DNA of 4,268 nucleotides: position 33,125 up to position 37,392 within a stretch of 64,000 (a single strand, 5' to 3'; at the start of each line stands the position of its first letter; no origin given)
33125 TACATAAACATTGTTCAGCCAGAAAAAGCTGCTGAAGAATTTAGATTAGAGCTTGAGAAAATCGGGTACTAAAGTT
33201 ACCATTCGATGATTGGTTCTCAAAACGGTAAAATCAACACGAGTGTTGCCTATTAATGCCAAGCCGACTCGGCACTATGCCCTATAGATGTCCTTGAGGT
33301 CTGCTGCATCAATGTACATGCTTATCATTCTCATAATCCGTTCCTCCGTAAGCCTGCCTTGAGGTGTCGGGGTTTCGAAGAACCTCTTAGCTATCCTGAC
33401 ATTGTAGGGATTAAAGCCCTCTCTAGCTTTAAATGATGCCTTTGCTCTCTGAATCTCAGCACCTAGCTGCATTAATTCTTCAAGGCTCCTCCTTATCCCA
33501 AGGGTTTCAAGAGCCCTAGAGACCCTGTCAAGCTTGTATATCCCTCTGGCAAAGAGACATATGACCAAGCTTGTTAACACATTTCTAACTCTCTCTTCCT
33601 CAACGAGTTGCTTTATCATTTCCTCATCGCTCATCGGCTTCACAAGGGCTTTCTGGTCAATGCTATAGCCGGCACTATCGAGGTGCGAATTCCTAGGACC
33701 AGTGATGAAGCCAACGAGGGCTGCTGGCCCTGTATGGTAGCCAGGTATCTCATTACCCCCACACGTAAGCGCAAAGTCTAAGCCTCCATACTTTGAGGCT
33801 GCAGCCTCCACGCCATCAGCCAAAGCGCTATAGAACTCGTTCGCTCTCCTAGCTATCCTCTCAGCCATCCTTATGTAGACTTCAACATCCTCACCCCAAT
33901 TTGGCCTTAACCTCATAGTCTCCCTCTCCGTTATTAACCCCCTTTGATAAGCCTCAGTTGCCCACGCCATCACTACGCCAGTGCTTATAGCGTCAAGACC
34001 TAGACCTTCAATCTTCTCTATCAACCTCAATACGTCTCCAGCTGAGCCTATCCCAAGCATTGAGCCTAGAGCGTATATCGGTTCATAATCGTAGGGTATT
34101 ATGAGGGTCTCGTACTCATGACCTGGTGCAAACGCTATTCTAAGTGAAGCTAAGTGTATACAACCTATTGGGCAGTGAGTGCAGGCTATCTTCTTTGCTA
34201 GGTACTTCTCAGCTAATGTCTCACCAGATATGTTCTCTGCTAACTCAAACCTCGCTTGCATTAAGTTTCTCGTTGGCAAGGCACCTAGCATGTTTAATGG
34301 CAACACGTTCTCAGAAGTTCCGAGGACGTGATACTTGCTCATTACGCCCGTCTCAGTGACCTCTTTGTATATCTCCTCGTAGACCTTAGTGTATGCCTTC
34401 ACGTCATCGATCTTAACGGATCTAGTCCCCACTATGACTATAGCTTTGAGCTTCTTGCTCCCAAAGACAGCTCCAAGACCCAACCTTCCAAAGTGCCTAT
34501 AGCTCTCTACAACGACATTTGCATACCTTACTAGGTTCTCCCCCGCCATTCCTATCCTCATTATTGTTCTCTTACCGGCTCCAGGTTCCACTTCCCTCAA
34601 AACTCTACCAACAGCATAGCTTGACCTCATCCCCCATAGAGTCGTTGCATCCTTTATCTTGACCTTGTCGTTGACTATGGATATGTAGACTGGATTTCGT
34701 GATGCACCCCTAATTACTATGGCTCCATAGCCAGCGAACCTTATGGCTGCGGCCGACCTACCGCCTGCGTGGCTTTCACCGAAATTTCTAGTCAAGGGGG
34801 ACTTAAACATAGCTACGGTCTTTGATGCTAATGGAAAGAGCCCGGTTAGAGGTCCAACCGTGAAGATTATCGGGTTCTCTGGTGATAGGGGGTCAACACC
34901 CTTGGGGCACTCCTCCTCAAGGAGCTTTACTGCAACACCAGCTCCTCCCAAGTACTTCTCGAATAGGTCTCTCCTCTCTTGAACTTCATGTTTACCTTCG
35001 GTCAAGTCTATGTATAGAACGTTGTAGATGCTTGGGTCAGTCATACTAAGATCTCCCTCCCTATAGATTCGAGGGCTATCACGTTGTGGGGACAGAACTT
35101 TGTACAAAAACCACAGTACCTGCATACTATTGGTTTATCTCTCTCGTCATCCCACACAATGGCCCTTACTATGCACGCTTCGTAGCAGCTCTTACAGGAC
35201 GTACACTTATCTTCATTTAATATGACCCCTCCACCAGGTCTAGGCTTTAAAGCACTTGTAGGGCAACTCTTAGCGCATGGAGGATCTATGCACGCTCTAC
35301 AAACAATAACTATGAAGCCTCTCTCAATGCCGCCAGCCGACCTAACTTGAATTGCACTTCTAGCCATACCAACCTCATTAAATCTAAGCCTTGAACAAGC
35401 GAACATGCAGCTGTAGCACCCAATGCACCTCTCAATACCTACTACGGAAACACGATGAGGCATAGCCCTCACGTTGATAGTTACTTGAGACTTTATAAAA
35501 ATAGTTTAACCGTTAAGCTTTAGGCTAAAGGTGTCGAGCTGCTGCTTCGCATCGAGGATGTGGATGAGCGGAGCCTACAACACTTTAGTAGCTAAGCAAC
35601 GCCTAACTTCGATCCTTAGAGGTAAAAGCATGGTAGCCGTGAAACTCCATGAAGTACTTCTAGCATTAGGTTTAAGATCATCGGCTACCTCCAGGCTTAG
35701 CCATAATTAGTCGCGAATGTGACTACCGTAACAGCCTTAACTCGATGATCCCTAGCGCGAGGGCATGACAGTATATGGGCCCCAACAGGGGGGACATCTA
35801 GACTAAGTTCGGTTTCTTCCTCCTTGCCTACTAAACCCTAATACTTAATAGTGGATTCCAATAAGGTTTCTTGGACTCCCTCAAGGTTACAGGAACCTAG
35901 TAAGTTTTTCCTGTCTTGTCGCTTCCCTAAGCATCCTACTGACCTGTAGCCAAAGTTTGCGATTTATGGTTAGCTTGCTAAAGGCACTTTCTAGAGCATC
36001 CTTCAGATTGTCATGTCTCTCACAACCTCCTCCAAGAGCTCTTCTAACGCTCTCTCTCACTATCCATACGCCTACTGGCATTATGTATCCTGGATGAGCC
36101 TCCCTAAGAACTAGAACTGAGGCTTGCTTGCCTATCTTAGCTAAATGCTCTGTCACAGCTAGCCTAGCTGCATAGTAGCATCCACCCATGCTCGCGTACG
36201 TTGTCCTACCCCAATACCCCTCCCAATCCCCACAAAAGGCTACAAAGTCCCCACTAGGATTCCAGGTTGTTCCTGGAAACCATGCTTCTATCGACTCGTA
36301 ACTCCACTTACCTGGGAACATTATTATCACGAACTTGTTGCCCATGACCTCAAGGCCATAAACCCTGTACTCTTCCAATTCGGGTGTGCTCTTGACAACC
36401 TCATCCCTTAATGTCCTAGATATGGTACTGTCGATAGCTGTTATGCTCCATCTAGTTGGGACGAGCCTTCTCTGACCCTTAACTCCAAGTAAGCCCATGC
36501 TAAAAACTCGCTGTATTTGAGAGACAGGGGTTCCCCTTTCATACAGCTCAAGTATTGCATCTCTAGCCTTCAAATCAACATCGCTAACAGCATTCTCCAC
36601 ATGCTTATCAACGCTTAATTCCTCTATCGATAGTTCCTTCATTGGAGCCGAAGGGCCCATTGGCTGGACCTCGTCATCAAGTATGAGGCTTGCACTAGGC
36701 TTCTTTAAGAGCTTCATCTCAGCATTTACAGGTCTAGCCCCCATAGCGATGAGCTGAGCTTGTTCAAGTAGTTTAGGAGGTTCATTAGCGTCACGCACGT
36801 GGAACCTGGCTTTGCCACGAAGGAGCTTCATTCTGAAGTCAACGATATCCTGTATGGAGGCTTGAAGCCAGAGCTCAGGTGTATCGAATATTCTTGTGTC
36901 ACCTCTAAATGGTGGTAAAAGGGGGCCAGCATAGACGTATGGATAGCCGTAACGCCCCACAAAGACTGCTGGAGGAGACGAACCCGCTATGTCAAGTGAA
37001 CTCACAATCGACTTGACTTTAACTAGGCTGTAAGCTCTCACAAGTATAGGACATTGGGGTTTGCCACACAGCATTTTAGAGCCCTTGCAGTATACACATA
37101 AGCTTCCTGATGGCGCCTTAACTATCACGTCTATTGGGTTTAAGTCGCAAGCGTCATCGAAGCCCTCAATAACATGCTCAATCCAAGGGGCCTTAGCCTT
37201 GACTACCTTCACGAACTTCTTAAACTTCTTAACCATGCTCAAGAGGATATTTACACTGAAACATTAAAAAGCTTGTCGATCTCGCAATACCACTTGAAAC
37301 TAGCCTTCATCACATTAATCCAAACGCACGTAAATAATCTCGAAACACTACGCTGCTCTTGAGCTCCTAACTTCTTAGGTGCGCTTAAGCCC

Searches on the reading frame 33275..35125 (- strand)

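Call 72: search_protein_families(library=pfam, proteins=[window:33275-35125:-], max_evalue=0.000001)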
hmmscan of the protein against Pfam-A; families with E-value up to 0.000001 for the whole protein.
window:33275-35125:- (616 aa): 2 families
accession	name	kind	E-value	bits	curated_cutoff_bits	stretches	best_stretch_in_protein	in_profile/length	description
PF02730.20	AFOR_N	-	1.7e-71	240.5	29.8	1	35-234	2-199/199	Aldehyde ferredoxin oxidoreductase, N-terminal domain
PF01314.23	AFOR_C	-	4.3e-66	224.1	27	1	248-604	2-363/385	Aldehyde ferredoxin oxidoreductase, domains 2 & 3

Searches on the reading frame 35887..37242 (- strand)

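Call 72: search_protein_families(library=pfam, proteins=[window:35887-37242:-], max_evalue=0.000001)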
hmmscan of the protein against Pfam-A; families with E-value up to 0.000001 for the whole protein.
window:35887-37242:- (451 aa): 2 families
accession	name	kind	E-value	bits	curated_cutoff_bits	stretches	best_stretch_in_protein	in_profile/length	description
PF04894.17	Nre_N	-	3.5e-101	339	25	1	58-328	1-270/270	Archaeal Nre, N-terminal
PF04895.17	Nre_C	-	8.7e-38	129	27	1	341-450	1-110/110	Archaeal Nre, C-terminal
